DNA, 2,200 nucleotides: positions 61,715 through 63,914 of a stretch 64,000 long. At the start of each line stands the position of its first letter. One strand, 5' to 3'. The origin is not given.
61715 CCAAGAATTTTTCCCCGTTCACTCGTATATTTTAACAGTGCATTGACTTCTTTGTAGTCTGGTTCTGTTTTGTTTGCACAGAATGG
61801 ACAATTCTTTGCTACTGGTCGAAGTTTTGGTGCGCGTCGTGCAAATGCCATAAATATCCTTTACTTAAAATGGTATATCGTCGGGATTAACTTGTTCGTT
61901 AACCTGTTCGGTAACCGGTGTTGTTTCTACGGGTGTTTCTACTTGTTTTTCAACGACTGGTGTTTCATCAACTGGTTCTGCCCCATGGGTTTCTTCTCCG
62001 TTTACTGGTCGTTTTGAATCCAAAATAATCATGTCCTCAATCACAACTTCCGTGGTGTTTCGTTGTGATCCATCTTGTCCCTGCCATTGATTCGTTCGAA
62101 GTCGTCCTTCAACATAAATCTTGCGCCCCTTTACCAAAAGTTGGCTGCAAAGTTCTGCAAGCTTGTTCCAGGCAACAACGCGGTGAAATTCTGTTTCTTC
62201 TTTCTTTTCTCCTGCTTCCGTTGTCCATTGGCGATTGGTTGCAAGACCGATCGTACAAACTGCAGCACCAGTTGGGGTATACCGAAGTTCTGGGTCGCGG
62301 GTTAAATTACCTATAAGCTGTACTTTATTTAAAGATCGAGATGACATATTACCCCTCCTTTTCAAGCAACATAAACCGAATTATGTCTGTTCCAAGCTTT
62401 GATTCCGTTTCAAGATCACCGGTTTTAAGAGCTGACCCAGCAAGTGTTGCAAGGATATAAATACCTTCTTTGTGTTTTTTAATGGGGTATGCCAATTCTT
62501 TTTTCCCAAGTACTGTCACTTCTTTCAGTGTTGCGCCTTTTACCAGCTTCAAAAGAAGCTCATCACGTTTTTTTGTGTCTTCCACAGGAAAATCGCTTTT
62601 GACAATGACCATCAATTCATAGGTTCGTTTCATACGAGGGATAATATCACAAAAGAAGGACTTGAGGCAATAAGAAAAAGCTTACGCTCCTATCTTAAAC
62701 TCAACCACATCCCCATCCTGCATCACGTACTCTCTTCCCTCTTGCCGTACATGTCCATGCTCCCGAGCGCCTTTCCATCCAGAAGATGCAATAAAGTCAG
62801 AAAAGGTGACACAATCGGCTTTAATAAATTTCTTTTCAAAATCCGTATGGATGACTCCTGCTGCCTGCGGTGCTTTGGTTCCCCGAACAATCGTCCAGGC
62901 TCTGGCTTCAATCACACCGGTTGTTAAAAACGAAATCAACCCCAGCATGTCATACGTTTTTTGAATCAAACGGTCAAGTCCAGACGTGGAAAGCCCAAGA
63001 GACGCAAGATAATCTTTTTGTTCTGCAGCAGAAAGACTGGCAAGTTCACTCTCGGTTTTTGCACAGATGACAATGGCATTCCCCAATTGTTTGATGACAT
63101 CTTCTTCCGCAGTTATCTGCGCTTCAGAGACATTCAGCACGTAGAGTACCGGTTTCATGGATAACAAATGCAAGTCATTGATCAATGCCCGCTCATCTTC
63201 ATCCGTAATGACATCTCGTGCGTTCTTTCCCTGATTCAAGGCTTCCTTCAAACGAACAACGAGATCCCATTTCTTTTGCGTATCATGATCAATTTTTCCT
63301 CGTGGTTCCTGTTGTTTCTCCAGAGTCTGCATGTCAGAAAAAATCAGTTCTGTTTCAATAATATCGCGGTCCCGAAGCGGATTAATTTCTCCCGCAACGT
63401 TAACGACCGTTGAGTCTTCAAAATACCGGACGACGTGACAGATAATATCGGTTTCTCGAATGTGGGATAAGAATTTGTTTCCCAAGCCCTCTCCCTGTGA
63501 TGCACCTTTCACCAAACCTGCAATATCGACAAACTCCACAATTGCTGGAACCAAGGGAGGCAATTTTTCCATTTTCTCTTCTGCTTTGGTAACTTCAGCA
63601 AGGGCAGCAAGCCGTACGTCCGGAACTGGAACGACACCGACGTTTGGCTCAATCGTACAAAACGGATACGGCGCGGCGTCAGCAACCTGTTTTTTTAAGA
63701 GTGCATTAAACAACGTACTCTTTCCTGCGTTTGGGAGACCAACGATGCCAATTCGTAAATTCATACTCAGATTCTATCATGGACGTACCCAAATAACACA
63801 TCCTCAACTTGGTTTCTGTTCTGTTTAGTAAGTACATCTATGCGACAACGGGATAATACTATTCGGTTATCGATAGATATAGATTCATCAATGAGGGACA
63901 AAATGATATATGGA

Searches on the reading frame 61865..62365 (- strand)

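Call 84: search_protein_families(library=pfam, proteins=[window:61865-62365:-], max_evalue=0.0001)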
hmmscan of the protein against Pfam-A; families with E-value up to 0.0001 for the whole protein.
window:61865-62365:- (166 aa): 2 families
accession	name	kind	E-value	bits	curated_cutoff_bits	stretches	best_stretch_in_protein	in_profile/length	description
PF00436.31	SSB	-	2.4e-37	127.6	26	1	12-113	1-102/104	Single-strand binding protein family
PF22657.2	SSB_1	-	1.1e-05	25.9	27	1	13-92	1-78/91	Another single-strand binding protein family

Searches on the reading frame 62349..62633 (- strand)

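Call 84: search_protein_families(library=pfam, proteins=[window:62349-62633:-], max_evalue=0.0001)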
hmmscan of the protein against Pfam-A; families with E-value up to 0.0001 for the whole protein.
window:62349-62633:- (94 aa): 1 family
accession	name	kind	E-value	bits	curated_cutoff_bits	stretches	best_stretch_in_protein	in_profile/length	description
PF01250.22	Ribosomal_S6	-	1.8e-16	60.6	27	1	4-89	1-88/90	Ribosomal protein S6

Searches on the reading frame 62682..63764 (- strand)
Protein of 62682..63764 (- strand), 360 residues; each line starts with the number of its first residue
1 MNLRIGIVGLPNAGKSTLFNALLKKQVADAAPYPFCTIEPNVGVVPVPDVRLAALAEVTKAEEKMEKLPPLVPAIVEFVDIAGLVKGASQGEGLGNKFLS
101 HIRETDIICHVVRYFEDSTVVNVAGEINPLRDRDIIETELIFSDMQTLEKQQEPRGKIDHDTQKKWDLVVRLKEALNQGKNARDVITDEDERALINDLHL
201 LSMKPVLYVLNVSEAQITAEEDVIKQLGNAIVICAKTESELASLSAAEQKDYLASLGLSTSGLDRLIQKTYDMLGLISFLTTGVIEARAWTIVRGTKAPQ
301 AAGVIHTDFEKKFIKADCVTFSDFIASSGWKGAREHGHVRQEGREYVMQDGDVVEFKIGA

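Call 61: search_protein_families(library=pfam, proteins=[window:62682-63764:-])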
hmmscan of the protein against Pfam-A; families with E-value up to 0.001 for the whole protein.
window:62682-63764:- (360 aa): 4 families
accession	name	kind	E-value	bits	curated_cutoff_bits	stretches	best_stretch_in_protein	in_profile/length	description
PF06071.19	YchF-GTPase_C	-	2.1e-33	114.7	27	1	276-358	1-83/84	Protein of unknown function (DUF933)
PF01926.29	MMR_HSR1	-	1.4e-22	80.4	21.9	1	4-117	1-87/113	50S ribosome-binding GTPase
PF00350.29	Dynamin_N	-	3.1e-05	24.5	27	0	5-28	1-24/168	Dynamin family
PF02421.24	FeoB_N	-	9e-05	22.5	27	1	4-45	2-42/156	Ferrous iron transport protein B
